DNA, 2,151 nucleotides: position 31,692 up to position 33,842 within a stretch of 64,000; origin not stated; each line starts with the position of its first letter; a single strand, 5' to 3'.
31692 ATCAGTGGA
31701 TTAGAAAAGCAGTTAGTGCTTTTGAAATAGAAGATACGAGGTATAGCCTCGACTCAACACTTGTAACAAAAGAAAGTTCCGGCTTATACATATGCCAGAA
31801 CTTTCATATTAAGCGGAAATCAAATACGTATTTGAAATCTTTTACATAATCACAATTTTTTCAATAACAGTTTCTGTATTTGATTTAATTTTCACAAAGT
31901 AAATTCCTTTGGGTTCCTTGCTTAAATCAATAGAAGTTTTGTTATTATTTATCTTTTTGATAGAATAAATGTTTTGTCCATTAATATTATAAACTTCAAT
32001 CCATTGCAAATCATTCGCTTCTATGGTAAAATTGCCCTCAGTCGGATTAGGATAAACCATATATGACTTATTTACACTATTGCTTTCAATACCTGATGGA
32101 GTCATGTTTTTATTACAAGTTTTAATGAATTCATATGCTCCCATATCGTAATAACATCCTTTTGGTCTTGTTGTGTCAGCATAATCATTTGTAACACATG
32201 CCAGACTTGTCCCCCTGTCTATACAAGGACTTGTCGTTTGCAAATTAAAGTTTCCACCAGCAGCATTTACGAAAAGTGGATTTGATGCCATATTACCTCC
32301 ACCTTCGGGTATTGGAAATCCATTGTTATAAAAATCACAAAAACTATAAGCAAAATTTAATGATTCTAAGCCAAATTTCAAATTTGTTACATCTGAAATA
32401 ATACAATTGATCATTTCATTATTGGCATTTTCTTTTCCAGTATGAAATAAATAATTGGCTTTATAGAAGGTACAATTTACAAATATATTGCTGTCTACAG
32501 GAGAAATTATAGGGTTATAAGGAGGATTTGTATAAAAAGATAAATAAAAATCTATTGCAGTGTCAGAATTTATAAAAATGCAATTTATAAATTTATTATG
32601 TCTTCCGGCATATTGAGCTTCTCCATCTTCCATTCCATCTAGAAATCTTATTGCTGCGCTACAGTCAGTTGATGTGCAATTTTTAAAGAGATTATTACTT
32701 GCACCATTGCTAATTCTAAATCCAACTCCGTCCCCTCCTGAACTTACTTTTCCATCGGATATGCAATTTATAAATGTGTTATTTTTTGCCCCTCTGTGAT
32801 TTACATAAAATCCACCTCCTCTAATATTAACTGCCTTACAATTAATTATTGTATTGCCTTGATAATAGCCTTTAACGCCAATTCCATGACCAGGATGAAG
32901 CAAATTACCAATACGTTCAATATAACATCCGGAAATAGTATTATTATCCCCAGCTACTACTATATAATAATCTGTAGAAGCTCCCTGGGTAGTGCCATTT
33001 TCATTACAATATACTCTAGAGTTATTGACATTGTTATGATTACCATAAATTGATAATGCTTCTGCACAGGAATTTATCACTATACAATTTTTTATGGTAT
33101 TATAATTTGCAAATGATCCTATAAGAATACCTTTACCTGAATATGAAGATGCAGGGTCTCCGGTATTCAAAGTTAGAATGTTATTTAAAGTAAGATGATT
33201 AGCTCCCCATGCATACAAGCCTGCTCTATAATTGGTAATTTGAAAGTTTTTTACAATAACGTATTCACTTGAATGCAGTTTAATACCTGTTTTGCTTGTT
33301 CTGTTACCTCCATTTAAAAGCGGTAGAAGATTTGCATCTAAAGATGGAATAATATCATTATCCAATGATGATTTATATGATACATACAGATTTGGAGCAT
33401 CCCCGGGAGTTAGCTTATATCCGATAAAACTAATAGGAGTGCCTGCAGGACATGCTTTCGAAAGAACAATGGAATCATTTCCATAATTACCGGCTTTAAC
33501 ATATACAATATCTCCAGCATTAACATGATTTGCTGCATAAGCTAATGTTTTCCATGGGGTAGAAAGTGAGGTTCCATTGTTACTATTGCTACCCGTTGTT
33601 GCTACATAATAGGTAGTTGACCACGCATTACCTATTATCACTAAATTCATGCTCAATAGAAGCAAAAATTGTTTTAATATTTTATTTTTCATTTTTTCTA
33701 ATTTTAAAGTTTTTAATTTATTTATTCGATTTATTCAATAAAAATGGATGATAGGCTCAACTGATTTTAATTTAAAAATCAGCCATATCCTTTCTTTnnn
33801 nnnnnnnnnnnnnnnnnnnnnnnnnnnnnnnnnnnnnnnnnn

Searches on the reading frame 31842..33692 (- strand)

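Call 7: search_protein_families(library=ncbifam, proteins=[window:31842-33692:-], max_evalue=0.01)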
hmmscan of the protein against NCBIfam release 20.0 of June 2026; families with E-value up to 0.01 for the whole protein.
window:31842-33692:- (616 aa): 8 families
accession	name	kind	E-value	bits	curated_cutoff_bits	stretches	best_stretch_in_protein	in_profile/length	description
TIGR04183.1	Por_Secre_tail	domain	7.2e-15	54.7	23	1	546-615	1-71/72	T9SS type A sorting domain-containing protein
NF038113.1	T9SSA_dep_M36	equivalog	1.2e-11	43.6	885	1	538-615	786-868/869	T9SS-dependent M36 family metallopeptidase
NF041518.1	choice_anch_Q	domain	2.6e-10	40.4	25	1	481-522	16-57/58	choice-of-anchor Q domain-containing protein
NF033708.1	T9SS_Cterm_ChiA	domain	2.6e-09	36.8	40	1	565-615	4-54/55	T9SS sorting signal type C domain-containing protein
NF052644.1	T9SS_DNase_Rie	equivalog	1e-05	25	260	1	562-614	200-249/251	T9SS-dependent surface endonuclease, AS87_RS02955 family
NF047897.1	LctobiosidLnbX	equivalog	0.00013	19.9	2500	1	25-154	43-174/1498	lacto-N-biosidase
NF050177.1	TapA_OM_Porphy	equivalog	0.0061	15.4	500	1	542-615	469-543/544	TapA/TapC family T9SS-dependent outer membrane protein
NF041245.1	T6SS_IglE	equivalog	0.0096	15.9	75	0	534-602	31-100/131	type VI secretion system lipoprotein IglE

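Call 8: search_protein_families(library=pfam, proteins=[window:31842-33692:-], max_evalue=0.01)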
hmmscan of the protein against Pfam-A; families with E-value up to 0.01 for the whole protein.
window:31842-33692:- (616 aa): 2 families
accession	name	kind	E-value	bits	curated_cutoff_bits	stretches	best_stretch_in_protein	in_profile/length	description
PF18962.6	Por_Secre_tail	-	3.2e-16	59.8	27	1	546-615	1-75/75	Secretion system C-terminal sorting domain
PF13229.12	Beta_helix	-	7.9e-09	35.8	25.9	2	243-382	25-144/158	Right handed beta helix region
